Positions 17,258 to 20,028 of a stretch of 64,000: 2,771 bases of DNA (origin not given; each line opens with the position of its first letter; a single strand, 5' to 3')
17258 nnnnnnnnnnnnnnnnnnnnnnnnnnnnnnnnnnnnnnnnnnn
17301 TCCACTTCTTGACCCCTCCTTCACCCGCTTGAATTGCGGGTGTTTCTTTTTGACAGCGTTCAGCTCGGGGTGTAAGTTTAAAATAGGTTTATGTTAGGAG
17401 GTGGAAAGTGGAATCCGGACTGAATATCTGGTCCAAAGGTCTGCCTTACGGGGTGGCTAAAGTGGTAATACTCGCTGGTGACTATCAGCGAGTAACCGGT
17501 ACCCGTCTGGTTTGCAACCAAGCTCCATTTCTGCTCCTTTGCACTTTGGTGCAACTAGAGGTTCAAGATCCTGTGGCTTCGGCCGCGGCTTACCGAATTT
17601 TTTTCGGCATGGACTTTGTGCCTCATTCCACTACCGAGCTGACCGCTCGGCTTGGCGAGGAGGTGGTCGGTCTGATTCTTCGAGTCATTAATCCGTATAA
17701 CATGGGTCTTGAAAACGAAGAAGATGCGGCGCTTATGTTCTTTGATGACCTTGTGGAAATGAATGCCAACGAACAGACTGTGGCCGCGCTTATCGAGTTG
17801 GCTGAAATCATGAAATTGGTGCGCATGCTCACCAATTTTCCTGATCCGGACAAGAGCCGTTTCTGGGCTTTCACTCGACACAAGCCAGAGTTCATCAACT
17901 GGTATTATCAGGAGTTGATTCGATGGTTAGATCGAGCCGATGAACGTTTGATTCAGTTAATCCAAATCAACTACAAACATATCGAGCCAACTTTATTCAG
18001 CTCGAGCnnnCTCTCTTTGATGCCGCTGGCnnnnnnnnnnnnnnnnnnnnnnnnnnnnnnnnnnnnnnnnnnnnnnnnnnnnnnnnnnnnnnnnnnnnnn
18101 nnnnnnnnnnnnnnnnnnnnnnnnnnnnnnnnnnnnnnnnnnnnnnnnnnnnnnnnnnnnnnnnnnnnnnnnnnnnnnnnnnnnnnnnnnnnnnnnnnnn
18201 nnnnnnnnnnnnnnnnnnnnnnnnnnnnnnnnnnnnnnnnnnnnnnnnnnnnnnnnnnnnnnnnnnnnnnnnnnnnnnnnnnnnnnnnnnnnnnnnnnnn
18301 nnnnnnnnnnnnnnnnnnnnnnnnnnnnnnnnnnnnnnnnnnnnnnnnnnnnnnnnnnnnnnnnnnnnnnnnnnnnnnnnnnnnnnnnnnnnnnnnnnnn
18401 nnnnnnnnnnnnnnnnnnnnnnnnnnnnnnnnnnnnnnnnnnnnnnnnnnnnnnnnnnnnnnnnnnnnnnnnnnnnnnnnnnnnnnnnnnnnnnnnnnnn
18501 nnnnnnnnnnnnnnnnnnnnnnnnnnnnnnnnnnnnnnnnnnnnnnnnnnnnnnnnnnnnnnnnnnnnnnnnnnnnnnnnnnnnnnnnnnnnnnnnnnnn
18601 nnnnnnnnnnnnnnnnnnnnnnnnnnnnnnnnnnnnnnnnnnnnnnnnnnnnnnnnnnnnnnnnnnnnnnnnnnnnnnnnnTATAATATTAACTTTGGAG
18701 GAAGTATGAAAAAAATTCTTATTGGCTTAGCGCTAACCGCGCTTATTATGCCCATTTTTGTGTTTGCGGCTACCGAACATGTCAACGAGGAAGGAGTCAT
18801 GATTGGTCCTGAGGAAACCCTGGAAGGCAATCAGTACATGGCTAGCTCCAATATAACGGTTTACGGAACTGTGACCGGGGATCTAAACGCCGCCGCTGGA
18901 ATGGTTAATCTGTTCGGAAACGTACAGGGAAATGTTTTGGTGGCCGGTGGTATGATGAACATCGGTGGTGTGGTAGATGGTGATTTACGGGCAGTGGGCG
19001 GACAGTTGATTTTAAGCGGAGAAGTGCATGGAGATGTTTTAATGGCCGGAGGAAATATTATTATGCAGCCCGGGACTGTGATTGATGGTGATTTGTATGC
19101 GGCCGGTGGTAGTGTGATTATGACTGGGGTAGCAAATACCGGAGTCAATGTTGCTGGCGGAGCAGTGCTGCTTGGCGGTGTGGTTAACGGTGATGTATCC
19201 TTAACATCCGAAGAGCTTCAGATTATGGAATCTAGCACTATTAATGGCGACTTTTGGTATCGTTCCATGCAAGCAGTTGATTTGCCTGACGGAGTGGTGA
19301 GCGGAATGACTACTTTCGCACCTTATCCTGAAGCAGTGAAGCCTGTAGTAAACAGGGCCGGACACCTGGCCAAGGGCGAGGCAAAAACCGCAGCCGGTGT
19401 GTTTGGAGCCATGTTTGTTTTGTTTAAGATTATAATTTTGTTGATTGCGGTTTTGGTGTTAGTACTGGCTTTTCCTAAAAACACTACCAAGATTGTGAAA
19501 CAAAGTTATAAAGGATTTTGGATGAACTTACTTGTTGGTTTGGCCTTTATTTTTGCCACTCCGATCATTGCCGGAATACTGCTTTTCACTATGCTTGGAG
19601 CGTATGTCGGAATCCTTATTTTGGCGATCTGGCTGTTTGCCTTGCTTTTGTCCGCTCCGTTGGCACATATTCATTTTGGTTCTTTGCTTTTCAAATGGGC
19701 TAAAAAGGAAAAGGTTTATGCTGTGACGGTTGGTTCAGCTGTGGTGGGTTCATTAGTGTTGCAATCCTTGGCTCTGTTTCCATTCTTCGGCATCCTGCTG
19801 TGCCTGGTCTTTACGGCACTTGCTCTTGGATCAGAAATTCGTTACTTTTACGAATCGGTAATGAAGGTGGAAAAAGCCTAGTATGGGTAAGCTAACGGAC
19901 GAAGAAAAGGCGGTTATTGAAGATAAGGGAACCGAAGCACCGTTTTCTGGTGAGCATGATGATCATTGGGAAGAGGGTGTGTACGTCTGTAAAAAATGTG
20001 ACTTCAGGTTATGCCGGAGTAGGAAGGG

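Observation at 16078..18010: GC-rich island encoding three tandem paralogous RelA/SpoT-type HD-domain-like proteins with the catalytic HD dyad lost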

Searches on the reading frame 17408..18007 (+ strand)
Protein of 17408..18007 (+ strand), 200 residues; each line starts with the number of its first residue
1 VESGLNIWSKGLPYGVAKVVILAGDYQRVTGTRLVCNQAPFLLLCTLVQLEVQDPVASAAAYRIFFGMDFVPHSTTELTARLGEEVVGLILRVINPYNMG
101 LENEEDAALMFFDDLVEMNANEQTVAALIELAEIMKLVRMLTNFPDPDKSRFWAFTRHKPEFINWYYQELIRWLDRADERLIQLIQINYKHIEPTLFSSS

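Call 7: search_protein_families(library=pfam, proteins=[window:17408-18007:+], max_evalue=10)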
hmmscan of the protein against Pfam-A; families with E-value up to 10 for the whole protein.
window:17408-18007:+ (200 aa): 0 families

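Call 8: search_protein_families(library=ncbifam, proteins=[window:17408-18007:+], max_evalue=10)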
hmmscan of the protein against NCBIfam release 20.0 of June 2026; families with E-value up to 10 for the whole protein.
window:17408-18007:+ (200 aa): 1 family
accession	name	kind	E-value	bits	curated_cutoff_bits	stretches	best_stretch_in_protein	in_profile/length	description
NF003496.0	PRK05166.1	equivalog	0.11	11.3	540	1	91-149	14-73/373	histidinol-phosphate transaminase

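Call 20: search_solved_structures(query=window:17408-18007:+, max_evalue=10, show_alignments=2)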
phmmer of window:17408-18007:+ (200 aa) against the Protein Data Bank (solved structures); distinct sequences matched with E-value up to 10: 3.
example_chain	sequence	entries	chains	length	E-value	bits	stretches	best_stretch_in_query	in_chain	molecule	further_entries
2w4d_A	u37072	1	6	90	0.3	14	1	3-57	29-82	ACYLPHOSPHATASE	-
1v3z_A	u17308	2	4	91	0.31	13.9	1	3-57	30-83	Acylphosphatase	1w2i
3tnv_A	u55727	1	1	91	0.44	13.5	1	3-57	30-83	Acylphosphatase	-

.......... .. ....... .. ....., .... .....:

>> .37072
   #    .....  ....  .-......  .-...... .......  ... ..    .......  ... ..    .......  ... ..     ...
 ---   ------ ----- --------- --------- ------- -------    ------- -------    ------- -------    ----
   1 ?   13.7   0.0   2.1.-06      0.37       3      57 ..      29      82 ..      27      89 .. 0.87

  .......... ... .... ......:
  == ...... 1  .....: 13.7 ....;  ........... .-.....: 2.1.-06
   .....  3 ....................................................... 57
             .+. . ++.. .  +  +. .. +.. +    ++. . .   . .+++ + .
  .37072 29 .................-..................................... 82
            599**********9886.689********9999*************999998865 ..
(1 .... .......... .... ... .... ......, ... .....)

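Call 23: find_homologous_proteins(query=window:17408-18007:+, max_evalue=0.1)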
Query window:17408-18007:+ (200 aa): 2 proteins with E <= 0.1 among 329 candidates.
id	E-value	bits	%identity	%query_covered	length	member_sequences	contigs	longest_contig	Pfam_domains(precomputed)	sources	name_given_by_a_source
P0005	1.4e-129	447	100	100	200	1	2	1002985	-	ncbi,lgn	-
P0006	1.2e-99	350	77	100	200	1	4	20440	-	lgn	-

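Call 42: search_protein_families(library=phrogs, proteins=[window:17408-18007:+], max_evalue=1)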
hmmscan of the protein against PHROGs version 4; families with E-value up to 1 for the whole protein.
window:17408-18007:+ (200 aa): 2 families
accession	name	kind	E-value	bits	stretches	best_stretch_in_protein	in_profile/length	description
phrog_17768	-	DNA, RNA and nucleotide metabolism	0.16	12.2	1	156-192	52-89/353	replication initiation protein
phrog_16496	-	head and packaging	0.27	10.6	1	111-191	36-115/492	portal protein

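Call 43: search_protein_families(library=padloc, proteins=[window:17408-18007:+], max_evalue=1)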
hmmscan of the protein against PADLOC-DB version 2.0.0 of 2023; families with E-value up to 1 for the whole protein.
window:17408-18007:+ (200 aa): 0 families

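Call 48: search_protein_families(library=pfam, proteins=[P0006], max_evalue=10)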
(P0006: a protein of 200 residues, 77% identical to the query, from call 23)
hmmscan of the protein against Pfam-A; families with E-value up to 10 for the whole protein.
P0006 (200 aa): 1 family
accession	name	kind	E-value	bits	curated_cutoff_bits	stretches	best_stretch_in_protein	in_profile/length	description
PF06292.23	MUN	-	0.02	14.3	24.2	1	110-190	94-174/473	MUN domain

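Call 88: predict_structure(alignment_id=A7)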
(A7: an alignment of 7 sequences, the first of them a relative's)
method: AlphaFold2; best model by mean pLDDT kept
length: 200 residues; sequences in the alignment: 7
mean_pLDDT: 64.9   pTM: 0.59
mean pLDDT of the five models: 64.9, 45.4, 44.0, 42.8, 42.4
residues with pLDDT >= 90: 0; 70-90: 82; 50-70: 86; < 50: 32
segments of 3 or more residues with pLDDT < 50: 1-9, 35-38, 94-101, 191-200
pLDDT, mean of each block of 10 residues (from residue 1): 38 72 74 55 65 73 67 73 80 51 64 69 67 69 77 73 72 63 54 42
secondary structure, 60 per line:
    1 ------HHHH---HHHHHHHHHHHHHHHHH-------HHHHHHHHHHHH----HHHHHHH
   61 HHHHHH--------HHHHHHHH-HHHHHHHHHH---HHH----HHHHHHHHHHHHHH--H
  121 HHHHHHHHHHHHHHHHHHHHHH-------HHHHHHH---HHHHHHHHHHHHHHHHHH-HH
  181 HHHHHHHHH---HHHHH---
elements in order: H7-10 H14-30 H38-49 H54-66 H75-82 H84-93 H104-117 H120-142 H150-156 H160-177 H179-189 H193-197

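Call 90: fold_search(model_id=the predicted structure, library=pdb)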
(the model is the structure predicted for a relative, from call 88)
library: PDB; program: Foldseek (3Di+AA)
matches with E <= 10: 101; with E <= 0.001: 0
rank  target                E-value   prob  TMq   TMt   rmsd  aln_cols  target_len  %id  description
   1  7ohg                  2.0e-02  1.00  0.44  0.29   9.9       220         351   16  Structure of Thermus thermophilus Rel bound to the non-hydrolasable alarmone analogue (released 2022-06-01)
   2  7qod_A                3.2e-02  1.00  0.62  0.64   4.4       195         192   16  Native structure of a small alarmone hydrolase (RelH) from Corynebacterium glutamicum (released 2022-07-13)
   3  6s2t                  5.4e-02  0.97  0.42  0.28  10.1       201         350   17  Structure of the N-terminal catalytic region of T. thermophilus Rel bound to ppGpp (released 2020-07-08)
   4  4yf1_D                5.6e-02  1.00  0.53  0.66   4.4       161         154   12  1.85 angstrom crystal structure of lmo0812 from Listeria monocytogenes EGD-e (released 2015-03-04)
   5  3nqw_A                5.6e-02  1.00  0.49  0.54   5.5       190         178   15  A metazoan ortholog of SpoT hydrolyzes ppGpp and plays a role in starvation responses (released 2010-09-08)
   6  6yvc_A                6.2e-02  1.00  0.58  0.65   4.6       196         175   13  Crystal structure of the small alarmone hydrolase (SAH) of Pseudomonas aeruginosa (released 2021-05-12)
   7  7qoe                  6.5e-02  1.00  0.59  0.63   4.5       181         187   14  Structure of a small alarmone hydrolase from Leptospira levettii (released 2022-07-13)
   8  4yf1_C                9.5e-02  1.00  0.53  0.68   4.3       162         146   14  1.85 angstrom crystal structure of lmo0812 from Listeria monocytogenes EGD-e (released 2015-03-04)
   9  5vxa_A                9.5e-02  1.00  0.52  0.57   5.2       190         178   13  Structure of the human Mesh1-NADPH complex (released 2018-05-23)
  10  7qod_B                1.1e-01  1.00  0.56  0.60   5.1       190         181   16  Native structure of a small alarmone hydrolase (RelH) from Corynebacterium glutamicum (released 2022-07-13)
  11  6s2u                  1.1e-01  0.97  0.44  0.29  12.1       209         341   13  Structure of the catalytic domain of T. thermophilus Rel in complex with AMP and ppGpp (released 2020-07-08)
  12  4yf1_B                1.3e-01  1.00  0.54  0.66   3.9       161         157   12  1.85 angstrom crystal structure of lmo0812 from Listeria monocytogenes EGD-e (released 2015-03-04)
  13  9chy_B                1.5e-01  0.99  0.54  0.58   5.2       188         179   15  Crystal structure of the human MESH1 (D66K)-PAPS complex (released 2025-12-10)
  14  6z3o_AAA              1.5e-01  0.99  0.54  0.59   5.3       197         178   16  The E74Q mutant of Small Alarmone Hydrolase SAH from Pseudomonas aeruginosa PAO1 (released 2021-01-27)
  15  9chy_A                1.8e-01  0.98  0.50  0.54   5.5       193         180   12  Crystal structure of the human MESH1 (D66K)-PAPS complex (released 2025-12-10)
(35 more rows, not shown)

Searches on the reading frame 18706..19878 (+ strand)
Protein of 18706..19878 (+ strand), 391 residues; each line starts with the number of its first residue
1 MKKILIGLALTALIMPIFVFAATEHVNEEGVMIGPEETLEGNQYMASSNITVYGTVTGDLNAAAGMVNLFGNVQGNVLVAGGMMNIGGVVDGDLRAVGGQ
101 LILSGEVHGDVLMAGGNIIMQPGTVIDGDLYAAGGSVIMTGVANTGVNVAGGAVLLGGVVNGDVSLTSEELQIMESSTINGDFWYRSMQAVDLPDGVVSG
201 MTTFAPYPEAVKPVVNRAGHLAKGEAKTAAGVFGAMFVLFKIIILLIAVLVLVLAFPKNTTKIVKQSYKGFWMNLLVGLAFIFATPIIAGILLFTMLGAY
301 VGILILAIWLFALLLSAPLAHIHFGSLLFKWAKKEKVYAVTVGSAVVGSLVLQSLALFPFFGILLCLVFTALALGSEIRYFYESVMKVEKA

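Call 34: search_protein_families(library=pfam, proteins=[window:18706-19878:+], max_evalue=0.01)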
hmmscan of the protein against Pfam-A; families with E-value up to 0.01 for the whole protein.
window:18706-19878:+ (391 aa): 0 families

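Call 42: search_protein_families(library=phrogs, proteins=[window:18706-19878:+], max_evalue=1)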
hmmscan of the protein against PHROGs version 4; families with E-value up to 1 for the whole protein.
window:18706-19878:+ (391 aa): 2 families
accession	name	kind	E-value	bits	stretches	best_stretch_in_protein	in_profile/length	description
phrog_3163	-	unknown function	0.003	18.5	1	46-102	64-118/121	-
phrog_33678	-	unknown function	0.38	11.6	1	76-117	49-90/174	-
